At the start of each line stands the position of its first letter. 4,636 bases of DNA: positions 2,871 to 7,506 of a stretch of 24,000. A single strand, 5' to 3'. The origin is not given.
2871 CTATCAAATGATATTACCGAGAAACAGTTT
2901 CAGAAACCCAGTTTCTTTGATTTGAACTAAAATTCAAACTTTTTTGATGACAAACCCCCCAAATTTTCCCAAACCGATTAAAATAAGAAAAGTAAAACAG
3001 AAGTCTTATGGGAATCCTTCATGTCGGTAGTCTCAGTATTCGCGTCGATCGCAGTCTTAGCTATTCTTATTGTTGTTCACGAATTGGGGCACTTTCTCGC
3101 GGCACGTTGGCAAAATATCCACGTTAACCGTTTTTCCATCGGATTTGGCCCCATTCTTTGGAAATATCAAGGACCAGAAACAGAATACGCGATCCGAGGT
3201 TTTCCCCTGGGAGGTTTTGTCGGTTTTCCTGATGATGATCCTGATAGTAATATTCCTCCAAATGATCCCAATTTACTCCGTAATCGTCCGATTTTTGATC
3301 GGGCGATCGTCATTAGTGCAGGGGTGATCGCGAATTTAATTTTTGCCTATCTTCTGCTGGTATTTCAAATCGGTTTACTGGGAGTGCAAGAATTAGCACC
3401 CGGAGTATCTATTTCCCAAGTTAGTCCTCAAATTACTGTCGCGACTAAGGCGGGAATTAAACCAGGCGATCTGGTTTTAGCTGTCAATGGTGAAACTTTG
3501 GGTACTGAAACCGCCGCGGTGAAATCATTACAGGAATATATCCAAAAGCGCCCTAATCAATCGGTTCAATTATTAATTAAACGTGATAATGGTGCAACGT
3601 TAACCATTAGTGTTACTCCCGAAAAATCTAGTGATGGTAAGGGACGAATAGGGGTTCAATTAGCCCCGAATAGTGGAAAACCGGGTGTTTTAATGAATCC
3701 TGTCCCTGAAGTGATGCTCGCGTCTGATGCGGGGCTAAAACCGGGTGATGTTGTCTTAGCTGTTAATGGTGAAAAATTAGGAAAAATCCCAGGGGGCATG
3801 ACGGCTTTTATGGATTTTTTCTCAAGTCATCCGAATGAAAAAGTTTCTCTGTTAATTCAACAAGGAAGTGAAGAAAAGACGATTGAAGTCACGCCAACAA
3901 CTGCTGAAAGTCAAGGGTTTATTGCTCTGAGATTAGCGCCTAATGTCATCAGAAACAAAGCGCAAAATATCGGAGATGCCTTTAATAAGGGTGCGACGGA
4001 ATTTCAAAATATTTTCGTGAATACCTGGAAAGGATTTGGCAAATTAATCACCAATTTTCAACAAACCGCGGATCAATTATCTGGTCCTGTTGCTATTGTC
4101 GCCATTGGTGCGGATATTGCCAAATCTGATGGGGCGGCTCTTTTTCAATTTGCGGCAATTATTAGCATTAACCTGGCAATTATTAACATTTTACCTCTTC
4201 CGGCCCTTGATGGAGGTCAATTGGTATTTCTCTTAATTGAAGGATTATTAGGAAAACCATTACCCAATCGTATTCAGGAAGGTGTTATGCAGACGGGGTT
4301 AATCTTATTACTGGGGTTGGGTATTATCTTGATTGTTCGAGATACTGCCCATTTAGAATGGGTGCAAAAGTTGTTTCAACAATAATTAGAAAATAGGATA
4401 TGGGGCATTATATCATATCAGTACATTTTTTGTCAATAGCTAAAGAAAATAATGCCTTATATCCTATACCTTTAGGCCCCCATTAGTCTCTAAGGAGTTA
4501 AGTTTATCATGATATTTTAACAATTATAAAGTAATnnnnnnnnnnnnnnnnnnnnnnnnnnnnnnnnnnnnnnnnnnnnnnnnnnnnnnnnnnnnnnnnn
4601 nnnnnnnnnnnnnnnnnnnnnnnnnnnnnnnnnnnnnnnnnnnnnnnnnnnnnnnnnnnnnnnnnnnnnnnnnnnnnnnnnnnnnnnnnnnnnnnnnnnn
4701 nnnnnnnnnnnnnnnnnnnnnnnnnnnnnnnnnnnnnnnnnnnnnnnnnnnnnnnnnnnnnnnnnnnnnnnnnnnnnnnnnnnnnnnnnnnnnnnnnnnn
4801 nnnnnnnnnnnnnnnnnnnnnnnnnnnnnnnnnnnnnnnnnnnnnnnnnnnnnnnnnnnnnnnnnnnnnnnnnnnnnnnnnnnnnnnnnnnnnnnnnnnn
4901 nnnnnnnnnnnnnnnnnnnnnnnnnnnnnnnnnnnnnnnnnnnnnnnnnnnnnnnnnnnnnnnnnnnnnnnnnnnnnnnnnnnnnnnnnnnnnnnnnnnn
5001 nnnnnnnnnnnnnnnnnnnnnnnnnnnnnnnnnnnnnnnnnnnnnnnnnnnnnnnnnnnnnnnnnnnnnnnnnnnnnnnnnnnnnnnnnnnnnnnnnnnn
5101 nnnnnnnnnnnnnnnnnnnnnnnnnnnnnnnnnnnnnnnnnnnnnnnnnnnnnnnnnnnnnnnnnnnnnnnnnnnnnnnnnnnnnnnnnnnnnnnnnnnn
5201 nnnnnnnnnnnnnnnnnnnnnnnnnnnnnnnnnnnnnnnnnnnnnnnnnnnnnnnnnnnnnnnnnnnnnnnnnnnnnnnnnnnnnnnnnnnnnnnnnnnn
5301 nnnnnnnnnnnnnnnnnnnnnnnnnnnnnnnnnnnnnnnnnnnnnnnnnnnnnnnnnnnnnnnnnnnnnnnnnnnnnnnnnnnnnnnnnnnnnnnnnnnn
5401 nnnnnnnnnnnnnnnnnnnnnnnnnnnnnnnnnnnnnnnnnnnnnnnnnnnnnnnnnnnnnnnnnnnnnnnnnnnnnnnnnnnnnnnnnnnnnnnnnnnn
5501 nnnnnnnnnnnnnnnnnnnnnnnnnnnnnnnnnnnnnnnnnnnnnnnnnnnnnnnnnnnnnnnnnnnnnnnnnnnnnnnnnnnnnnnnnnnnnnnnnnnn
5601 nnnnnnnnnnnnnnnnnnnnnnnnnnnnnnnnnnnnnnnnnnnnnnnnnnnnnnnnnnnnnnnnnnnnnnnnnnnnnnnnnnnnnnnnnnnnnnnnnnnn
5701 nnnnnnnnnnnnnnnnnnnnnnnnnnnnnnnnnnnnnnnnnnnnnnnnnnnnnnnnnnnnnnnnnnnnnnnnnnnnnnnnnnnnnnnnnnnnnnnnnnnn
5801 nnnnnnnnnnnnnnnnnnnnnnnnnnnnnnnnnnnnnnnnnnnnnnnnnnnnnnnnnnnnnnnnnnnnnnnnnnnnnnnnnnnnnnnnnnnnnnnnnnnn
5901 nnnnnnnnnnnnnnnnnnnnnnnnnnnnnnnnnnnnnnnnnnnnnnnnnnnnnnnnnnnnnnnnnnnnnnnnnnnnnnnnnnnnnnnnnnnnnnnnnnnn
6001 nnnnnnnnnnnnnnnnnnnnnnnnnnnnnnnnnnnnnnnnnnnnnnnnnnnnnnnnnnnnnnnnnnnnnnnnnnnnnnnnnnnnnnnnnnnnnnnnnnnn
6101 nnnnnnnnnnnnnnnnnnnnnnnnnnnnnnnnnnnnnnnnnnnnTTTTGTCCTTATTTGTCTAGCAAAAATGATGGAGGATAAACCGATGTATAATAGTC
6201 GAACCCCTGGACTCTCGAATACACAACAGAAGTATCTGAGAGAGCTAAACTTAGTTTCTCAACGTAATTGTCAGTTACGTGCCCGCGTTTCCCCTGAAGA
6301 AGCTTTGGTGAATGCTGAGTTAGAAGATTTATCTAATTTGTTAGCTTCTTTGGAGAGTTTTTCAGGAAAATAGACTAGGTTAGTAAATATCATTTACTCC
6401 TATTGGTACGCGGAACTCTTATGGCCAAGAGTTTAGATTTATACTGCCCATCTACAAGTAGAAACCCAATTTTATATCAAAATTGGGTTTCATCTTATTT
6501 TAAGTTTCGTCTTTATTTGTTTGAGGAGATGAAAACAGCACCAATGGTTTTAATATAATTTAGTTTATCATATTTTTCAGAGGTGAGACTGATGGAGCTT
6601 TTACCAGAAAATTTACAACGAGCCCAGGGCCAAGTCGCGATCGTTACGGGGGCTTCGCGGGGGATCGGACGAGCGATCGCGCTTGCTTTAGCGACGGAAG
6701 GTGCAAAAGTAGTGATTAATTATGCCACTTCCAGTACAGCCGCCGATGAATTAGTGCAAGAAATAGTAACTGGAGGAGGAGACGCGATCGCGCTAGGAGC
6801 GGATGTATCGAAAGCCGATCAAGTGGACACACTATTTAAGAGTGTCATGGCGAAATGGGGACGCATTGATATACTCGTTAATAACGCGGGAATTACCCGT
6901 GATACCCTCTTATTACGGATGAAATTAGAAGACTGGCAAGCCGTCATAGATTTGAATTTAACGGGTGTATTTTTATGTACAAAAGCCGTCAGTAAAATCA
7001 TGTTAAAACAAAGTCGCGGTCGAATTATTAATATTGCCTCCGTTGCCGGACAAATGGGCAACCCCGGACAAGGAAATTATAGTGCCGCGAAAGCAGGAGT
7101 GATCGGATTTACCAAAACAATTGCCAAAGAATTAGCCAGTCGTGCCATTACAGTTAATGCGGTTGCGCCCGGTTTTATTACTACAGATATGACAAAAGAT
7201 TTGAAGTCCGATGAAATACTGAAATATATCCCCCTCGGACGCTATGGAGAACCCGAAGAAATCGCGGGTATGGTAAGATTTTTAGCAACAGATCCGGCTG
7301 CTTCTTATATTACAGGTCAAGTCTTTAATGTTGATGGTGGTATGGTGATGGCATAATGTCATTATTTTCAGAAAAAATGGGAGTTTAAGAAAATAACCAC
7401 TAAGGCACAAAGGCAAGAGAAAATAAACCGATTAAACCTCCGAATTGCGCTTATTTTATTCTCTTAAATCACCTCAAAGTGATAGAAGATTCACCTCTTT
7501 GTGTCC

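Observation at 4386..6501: Stand-alone IscB (Cas9-ancestor) nuclease locus inserted between rseP and fabG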

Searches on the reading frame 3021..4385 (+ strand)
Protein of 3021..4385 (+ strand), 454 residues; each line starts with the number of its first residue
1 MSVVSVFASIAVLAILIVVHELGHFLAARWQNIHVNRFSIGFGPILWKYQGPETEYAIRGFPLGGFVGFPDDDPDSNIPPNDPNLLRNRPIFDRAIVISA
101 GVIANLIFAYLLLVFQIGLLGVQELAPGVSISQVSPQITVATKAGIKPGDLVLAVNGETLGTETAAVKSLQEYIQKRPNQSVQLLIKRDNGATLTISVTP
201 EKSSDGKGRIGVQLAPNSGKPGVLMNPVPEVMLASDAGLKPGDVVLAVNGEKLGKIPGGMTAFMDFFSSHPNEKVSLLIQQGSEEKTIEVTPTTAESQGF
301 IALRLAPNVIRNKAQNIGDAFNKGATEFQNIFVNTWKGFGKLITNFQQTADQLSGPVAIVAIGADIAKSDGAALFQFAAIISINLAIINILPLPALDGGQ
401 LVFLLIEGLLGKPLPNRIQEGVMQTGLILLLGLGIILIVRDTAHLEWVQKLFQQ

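Call 3: search_protein_families(library=pfam, proteins=[window:3021-4385:+], max_evalue=0.01)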
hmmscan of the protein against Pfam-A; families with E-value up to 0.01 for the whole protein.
window:3021-4385:+ (454 aa): 5 families
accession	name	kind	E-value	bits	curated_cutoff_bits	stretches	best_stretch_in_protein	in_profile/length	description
PF02163.28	Peptidase_M50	-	4e-63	213.1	27.2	1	10-432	3-220/221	Peptidase family M50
PF17820.7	PDZ_6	-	4e-18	65.3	27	2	139-188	9-54/54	PDZ domain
PF13180.12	PDZ_2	-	6e-16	58.9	27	2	122-198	7-78/80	PDZ domain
PF00595.29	PDZ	-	8.5e-16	58.6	23.2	2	124-186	23-80/81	PDZ domain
PF14685.13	PDZ_Tricorn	-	2.4e-05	24.7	25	0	143-194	35-84/88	Tricorn protease PDZ domain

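Call 31: find_homologous_proteins(query=window:3021-4385:+, max_evalue=1e-50)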
Query window:3021-4385:+ (454 aa): 3509 proteins with E <= 1e-50 among 8000 candidates; the best 120 are listed.
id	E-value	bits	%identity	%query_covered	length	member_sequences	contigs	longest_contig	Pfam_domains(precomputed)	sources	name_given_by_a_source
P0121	1.0e-287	972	98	100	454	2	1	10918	PF14685.15,PF17820.8,PF00595.30,PF13180.13,PF02163.29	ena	-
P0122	2.0e-284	961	97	100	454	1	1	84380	PF14685.15,PF17820.8,PF00595.30,PF13180.13,PF02163.29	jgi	jgi:RIP metalloprotease RseP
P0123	5.5e-282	953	97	100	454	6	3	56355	PF14685.15,PF17820.8,PF00595.30,PF13180.13,PF02163.29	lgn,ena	-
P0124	7.6e-280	946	96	100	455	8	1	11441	PF14685.15,PF17820.8,PF00595.30,PF13180.13,PF02163.29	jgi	jgi:RIP metalloprotease RseP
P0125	1.5e-189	649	68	96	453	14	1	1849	PF17820.8,PF00595.30,PF13180.13,PF02163.29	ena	-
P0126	5.1e-186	637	66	96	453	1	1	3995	PF17820.8,PF00595.30,PF13180.13,PF02163.29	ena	-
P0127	2.6e-185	635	66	96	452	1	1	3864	PF17820.8,PF00595.30,PF13180.13,PF02163.29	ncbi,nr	ncbi:MAG TPA: RIP metalloprotease RseP [Kamptonema sp.]|nr:RIP metalloprotease RseP [Kamptonema sp.]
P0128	3.2e-183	628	66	96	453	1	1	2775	PF17820.8,PF00595.30,PF13180.13,PF02163.29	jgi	jgi:RIP metalloprotease RseP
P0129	8.8e-181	620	64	96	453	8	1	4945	PF14685.15,PF17820.8,PF00595.30,PF13180.13,PF02163.29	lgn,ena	-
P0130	9.2e-181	620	64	96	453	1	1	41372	PF17820.8,PF00595.30,PF13180.13,PF02163.29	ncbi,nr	ncbi:RIP metalloprotease RseP [Oscillatoriales cyanobacterium USR001]|nr:RIP metalloprotease RseP [O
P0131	2.9e-157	542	68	47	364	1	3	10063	PF17820.8,PF13180.13,PF02163.29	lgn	-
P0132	1.5e-156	540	56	99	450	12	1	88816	PF17820.8,PF00595.30,PF13180.13,PF02163.29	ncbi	ncbi:MAG TPA: RIP metalloprotease RseP [Halomicronema sp.]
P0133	1.3e-154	533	61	44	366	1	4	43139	PF17820.8,PF00595.30,PF13180.13,PF02163.29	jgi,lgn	jgi:membrane-associated protease RseP (regulator of RpoE activity)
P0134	3.7e-151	522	69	47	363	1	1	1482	PF17820.8,PF00595.30,PF13180.13,PF02163.29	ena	-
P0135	1.3e-150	520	67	47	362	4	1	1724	PF17820.8,PF13180.13,PF02163.29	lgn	-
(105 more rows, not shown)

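Call 33: find_encoding_contigs(protein=P0122, flank=6000, max_places=3)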
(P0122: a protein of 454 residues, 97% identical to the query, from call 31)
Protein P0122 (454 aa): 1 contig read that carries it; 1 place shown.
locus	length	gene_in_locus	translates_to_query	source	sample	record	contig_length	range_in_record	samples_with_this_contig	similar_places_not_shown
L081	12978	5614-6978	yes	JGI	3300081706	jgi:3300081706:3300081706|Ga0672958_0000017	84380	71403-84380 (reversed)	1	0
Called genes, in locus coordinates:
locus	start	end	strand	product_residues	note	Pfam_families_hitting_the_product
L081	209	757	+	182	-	PF05991:NYN_YacP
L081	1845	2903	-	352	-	PF00149:Metallophos (weak)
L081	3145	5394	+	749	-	PF00656:Peptidase_C14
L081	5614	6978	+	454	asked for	PF02163:Peptidase_M50, PF00595:PDZ (weak), PF13180:PDZ_2 (weak), PF14685:PDZ_Tricorn (faint), PF17820:PDZ_6, PF00595:PDZ (weak), PF13180:PDZ_2 (weak), PF17820:PDZ_6 (weak)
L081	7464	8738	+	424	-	PF14239:RRXRR, PF01844:HNH, PF14279:HNH_5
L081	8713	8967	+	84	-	-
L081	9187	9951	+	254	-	PF00106:adh_short, PF08659:KR, PF13561:adh_short_C2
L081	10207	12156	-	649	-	PF00072:Response_reg, PF08448:PAS_4 (faint), PF01590:GAF, PF00211:Guanylate_cyc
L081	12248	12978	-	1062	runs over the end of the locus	PF25487:ETR1_N, PF01590:GAF, PF13185:GAF_2 (faint), PF13492:GAF_3 (faint), PF01590:GAF, PF00512:HisKA, PF02518:HATPase_c, PF00072:Response_reg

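Call 34: find_encoding_contigs(protein=P0123, flank=6000, max_places=3)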
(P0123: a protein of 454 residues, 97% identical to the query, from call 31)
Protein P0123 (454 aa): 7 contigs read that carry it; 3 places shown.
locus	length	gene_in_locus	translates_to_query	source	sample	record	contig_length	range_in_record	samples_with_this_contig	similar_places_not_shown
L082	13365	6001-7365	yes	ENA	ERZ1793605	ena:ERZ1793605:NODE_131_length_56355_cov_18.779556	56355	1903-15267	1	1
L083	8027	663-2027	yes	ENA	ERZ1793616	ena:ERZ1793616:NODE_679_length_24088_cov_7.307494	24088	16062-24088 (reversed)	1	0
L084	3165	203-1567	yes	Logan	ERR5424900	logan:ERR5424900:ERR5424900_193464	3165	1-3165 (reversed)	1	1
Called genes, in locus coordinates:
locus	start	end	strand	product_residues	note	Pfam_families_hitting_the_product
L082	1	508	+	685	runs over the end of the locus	PF00012:HSP70, PF06723:MreB_Mbl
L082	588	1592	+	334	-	PF00226:DnaJ, PF01556:DnaJ_C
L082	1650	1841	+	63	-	-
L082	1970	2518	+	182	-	PF05991:NYN_YacP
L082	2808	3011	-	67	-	-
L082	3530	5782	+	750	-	PF00656:Peptidase_C14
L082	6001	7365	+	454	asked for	PF02163:Peptidase_M50, PF00595:PDZ (weak), PF13180:PDZ_2 (weak), PF14685:PDZ_Tricorn (faint), PF17820:PDZ_6, PF00595:PDZ (weak), PF13180:PDZ_2 (weak), PF17820:PDZ_6 (weak)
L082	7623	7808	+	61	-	-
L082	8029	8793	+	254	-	PF00106:adh_short, PF08659:KR, PF13561:adh_short_C2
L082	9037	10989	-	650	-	PF00072:Response_reg, PF08448:PAS_4 (weak), PF01590:GAF, PF13185:GAF_2 (faint), PF00211:Guanylate_cyc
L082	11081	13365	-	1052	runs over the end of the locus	PF25487:ETR1_N, PF01590:GAF, PF13492:GAF_3 (faint), PF13185:GAF_2 (faint), PF01590:GAF, PF00512:HisKA, PF02518:HATPase_c, PF00072:Response_reg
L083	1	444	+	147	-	?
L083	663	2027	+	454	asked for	PF02163:Peptidase_M50, PF00595:PDZ (weak), PF13180:PDZ_2 (weak), PF14685:PDZ_Tricorn (faint), PF17820:PDZ_6, PF00595:PDZ (weak), PF13180:PDZ_2 (weak), PF17820:PDZ_6 (weak)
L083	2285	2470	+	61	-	-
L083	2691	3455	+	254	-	PF00106:adh_short, PF08659:KR, PF13561:adh_short_C2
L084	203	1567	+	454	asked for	PF02163:Peptidase_M50, PF00595:PDZ (weak), PF13180:PDZ_2 (weak), PF14685:PDZ_Tricorn (faint), PF17820:PDZ_6, PF00595:PDZ (weak), PF13180:PDZ_2 (weak), PF17820:PDZ_6 (weak)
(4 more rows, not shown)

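Call 35: find_encoding_contigs(protein=P0121, flank=6000, max_places=3)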
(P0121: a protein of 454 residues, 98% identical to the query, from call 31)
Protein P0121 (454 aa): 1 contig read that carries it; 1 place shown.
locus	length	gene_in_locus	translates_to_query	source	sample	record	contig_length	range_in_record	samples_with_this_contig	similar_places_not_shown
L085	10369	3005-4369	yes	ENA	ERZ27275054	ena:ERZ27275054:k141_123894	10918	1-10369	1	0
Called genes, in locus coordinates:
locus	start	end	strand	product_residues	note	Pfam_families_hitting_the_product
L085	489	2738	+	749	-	PF00656:Peptidase_C14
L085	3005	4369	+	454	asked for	PF02163:Peptidase_M50, PF00595:PDZ (weak), PF13180:PDZ_2 (weak), PF14685:PDZ_Tricorn (faint), PF17820:PDZ_6, PF00595:PDZ (weak), PF17820:PDZ_6 (weak)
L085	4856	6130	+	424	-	PF14239:RRXRR, PF01844:HNH, PF14279:HNH_5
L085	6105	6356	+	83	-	-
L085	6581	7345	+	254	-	PF00106:adh_short, PF08659:KR, PF13561:adh_short_C2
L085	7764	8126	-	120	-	PF18480:DUF5615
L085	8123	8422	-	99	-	PF04255:DUF433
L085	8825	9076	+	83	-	-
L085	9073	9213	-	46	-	-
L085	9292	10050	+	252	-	PF01797:Y1_Tnp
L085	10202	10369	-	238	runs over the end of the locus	?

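Call 36: find_encoding_contigs(protein=P0124, flank=6000, max_places=3)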
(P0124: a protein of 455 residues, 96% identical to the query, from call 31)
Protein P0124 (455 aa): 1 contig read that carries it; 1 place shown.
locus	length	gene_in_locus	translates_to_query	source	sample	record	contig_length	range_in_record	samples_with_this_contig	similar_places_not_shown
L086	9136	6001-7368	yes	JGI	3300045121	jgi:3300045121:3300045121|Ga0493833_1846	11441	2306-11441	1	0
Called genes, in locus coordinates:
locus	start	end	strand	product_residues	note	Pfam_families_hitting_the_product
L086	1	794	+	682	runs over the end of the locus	PF00012:HSP70, PF06723:MreB_Mbl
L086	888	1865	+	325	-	PF00226:DnaJ, PF01556:DnaJ_C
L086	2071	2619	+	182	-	PF05991:NYN_YacP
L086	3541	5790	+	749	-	PF00656:Peptidase_C14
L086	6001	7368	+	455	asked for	PF02163:Peptidase_M50, PF00595:PDZ (weak), PF13180:PDZ_2 (weak), PF14685:PDZ_Tricorn (faint), PF17820:PDZ_6, PF00595:PDZ (weak)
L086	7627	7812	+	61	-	-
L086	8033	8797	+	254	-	PF00106:adh_short, PF08659:KR, PF13561:adh_short_C2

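Call 50: search_protein_families(library=ncbifam, proteins=[L085:9292-10050:+], max_evalue=0.01)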
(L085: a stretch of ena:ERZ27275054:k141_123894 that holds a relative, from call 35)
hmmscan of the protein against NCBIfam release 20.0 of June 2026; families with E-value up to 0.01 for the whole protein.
L085:9292-10050:+ (252 aa): 1 family
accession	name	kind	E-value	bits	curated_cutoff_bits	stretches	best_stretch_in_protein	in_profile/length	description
NF047646.1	REP_Tyr_transpos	equivalog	2e-17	63.5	80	1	5-132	3-136/146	REP-associated tyrosine transposase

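Call 72: search_protein_families(library=ncbifam, proteins=[window:3021-4385:+], max_evalue=1e-10)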
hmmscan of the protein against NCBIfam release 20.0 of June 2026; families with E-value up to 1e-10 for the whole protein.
window:3021-4385:+ (454 aa): 3 families
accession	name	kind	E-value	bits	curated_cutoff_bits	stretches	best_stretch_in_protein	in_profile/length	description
TIGR00054.1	TIGR00054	equivalog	1.6e-107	360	147.55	1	1-445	1-419/421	RIP metalloprotease RseP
NF008046.0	PRK10779.1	equivalog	3.1e-55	188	477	2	6-127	8-132/450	sigma E protease regulator RseP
TIGR02037.1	degP_htrA_DO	subfamily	5.1e-13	48.7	416.2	0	127-205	259-332/434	Do family serine endopeptidase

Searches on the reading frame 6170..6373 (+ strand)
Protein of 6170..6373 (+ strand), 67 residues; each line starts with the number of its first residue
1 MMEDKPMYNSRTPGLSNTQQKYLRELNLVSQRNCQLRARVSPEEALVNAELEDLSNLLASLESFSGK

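Call 12: search_protein_families(library=ncbifam, proteins=[window:6170-6373:+], max_evalue=0.01)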
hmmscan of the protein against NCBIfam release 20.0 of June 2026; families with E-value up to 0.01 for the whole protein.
window:6170-6373:+ (67 aa): 0 families

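Call 50: search_protein_families(library=ncbifam, proteins=[window:6188-6373:+], max_evalue=0.01)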
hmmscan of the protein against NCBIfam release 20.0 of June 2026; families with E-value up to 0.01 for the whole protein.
window:6188-6373:+ (61 aa): 0 families

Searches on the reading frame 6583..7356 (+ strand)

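Call 3: search_protein_families(library=pfam, proteins=[window:6583-7356:+], max_evalue=0.01)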
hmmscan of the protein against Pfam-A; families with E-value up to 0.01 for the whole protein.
window:6583-7356:+ (257 aa): 4 families
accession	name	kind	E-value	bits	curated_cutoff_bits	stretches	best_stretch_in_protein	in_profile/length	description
PF13561.12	adh_short_C2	-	4.7e-70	236.3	27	1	23-254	1-235/236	Enoyl-(Acyl carrier protein) reductase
PF00106.31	adh_short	-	2.4e-68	229.9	26.6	1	17-211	1-194/195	short chain dehydrogenase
PF08659.16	KR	-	2e-21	77.2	22.6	1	19-180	3-163/180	KR domain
PF02882.25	THF_DHG_CYH_C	-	0.00025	20.8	27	1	4-56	24-76/160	Tetrahydrofolate dehydrogenase/cyclohydrolase, NAD(P)-binding domain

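Call 72: search_protein_families(library=ncbifam, proteins=[window:6583-7356:+], max_evalue=1e-10)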
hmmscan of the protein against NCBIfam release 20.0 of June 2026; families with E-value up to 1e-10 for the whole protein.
window:6583-7356:+ (257 aa): 223 families (the best 25 are shown)
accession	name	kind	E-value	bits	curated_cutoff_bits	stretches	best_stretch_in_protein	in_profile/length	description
TIGR01830.1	3oxo_ACP_reduc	equivalog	2.8e-99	331.7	297.75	1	19-255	1-239/239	3-oxoacyl-[acyl-carrier-protein] reductase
NF004197.0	PRK05653.1-1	equivalog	1.7e-92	309.6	332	1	14-256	5-248/249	3-oxoacyl-ACP reductase FabG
NF009466.0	PRK12826.1-2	subfamily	2.2e-86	289.4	222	1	16-256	3-246/248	3-oxoacyl-ACP reductase FabG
NF053542.1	FlxB_rubin_SDR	equivalog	1.2e-84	283.7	340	1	18-254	2-239/239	flexirubin biosynthesis SDR family reductase FlxB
NF004198.0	PRK05653.1-3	equivalog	1.9e-83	279.8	296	1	13-256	4-248/248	3-oxoacyl-ACP reductase FabG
NF004199.0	PRK05653.1-4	equivalog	3.3e-81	272.5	301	1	16-256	5-247/247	3-oxoacyl-ACP reductase FabG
TIGR01829.1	AcAcCoA_reduct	subfamily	1e-79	267.6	302.1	1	17-256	1-242/242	acetoacetyl-CoA reductase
NF004200.0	PRK05653.1-5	equivalog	6.2e-79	265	273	1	18-255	4-242/242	3-oxoacyl-ACP reductase FabG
NF009546.0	PRK12935.1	equivalog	7e-78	261.6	418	1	14-256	4-247/247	acetoacetyl-CoA reductase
NF009464.0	PRK12824.1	subfamily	4.1e-74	249.3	269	1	17-256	3-244/245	3-oxoacyl-ACP reductase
NF005559.1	PRK07231.1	subfamily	1.1e-70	237.9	215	1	14-255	2-248/249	glucose 1-dehydrogenase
NF040605.2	mycolic_FabG1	exception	1.7e-67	227.6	420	1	19-256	4-231/233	3-oxoacyl-ACP reductase FabG1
NF006070.0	PRK08213.1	subfamily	7.9e-67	225.5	279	1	12-255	8-257/259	gluconate 5-dehydrogenase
NF004818.0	PRK06172.1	equivalog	8.6e-67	225.1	336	1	14-255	5-251/253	SDR family oxidoreductase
NF009547.0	PRK12936.1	subfamily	2.7e-66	223.6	436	1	15-256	5-244/245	3-ketoacyl-(acyl-carrier-protein) reductase NodG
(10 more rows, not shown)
